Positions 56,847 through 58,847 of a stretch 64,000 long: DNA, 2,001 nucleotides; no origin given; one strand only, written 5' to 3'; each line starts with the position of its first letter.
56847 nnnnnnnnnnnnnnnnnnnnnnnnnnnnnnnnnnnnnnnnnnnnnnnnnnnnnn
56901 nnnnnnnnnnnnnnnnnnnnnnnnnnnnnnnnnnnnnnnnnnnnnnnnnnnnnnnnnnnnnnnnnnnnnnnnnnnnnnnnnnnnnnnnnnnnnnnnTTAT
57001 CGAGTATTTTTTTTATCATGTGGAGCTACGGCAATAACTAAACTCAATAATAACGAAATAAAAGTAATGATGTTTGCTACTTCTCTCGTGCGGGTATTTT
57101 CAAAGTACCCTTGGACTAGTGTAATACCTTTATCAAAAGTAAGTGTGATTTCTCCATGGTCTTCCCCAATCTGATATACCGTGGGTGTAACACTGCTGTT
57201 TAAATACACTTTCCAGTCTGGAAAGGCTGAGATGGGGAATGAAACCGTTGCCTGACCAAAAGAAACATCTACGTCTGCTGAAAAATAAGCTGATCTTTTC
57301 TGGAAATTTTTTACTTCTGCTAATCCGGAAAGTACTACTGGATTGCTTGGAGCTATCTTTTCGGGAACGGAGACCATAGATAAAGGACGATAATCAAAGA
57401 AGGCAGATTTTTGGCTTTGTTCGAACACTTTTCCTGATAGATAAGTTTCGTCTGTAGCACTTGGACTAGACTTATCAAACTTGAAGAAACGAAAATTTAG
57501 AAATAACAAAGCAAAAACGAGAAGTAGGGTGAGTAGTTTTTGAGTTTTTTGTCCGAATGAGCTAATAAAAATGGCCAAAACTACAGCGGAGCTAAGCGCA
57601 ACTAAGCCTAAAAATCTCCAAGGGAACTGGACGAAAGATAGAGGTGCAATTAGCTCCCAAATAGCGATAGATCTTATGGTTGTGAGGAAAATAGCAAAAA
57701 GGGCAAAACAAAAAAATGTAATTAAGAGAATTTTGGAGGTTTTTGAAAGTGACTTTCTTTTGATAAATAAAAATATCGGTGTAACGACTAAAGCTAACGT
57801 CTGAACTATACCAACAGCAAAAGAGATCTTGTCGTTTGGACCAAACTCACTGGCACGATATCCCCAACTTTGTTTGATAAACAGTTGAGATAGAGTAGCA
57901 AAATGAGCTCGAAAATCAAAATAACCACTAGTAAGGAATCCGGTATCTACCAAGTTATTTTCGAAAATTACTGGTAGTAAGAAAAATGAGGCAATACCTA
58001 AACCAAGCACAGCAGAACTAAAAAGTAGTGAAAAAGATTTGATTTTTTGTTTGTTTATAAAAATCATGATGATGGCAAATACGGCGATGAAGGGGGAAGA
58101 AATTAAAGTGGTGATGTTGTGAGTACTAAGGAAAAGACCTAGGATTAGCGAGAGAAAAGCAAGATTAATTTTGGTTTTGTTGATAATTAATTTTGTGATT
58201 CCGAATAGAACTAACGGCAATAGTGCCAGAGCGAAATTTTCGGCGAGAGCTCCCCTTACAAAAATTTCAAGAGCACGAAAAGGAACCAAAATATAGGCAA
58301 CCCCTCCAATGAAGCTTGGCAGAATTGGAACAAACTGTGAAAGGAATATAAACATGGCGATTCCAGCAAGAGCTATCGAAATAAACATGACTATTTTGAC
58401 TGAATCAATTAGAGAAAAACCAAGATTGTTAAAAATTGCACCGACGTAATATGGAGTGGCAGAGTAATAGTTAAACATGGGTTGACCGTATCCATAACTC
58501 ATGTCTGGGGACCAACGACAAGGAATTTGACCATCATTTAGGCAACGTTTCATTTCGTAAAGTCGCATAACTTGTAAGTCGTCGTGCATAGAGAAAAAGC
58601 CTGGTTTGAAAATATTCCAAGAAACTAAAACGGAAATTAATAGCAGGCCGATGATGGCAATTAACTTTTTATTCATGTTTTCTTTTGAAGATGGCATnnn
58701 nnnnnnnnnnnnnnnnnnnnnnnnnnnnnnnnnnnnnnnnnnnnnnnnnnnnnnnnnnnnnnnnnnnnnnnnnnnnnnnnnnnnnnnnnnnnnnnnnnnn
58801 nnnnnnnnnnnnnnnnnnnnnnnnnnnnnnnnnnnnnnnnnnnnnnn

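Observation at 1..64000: Hyper-dense extracytoplasmic glycosylation island: ~21 GT-C-like polytopic enzymes in 64 kb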

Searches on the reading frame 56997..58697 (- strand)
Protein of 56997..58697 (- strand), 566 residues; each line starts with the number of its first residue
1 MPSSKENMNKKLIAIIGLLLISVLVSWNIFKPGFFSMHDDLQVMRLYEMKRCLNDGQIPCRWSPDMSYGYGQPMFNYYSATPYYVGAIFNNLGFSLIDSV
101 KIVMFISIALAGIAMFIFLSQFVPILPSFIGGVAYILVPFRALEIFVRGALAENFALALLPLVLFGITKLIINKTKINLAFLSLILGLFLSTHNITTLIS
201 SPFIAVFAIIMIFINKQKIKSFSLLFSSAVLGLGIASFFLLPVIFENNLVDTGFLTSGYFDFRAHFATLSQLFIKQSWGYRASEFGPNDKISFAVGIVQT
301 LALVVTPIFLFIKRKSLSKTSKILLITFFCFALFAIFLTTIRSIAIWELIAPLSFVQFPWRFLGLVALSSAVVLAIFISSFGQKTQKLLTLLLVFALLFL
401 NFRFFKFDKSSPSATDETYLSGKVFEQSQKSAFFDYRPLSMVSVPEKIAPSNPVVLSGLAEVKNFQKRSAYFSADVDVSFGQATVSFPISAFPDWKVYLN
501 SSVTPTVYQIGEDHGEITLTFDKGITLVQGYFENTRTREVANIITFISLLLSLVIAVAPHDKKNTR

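Call 8: search_protein_families(library=pfam, max_evalue=0.01, proteins=[window:56997-58697:-])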
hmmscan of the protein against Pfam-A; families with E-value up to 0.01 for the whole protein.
window:56997-58697:- (566 aa): 1 family
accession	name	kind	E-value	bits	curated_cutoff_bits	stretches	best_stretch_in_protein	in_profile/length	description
PF10131.15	PTPS_related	-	9.6e-16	57.8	26.4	1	75-417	1-317/621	6-pyruvoyl-tetrahydropterin synthase related domain; membrane protein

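Call 10: find_encoding_contigs(protein=window:56997-58697:-, flank=10000, max_places=4)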
Protein window:56997-58697:- (566 aa): no gene with exactly this product is on record in the collection.

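Call 11: find_related_loci(query=window:56997-58697:-, collection=genome_contigs, flank=10000)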
Query window:56997-58697:- (566 aa) in genome_contigs; peptide patterns used: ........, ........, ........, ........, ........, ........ (x = any residue, [..] = any of these).
100 stretches matched a pattern; 1 encode a relative of the query (tblastn E <= 1e-3); 1 distinct loci.
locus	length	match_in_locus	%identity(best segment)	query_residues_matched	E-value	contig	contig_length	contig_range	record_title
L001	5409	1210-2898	79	4-566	0e+0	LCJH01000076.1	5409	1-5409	MAG: Microgenomates group bacterium GW2011_GWA2_44_7 UW69_C0076, whole genome shotgun sequence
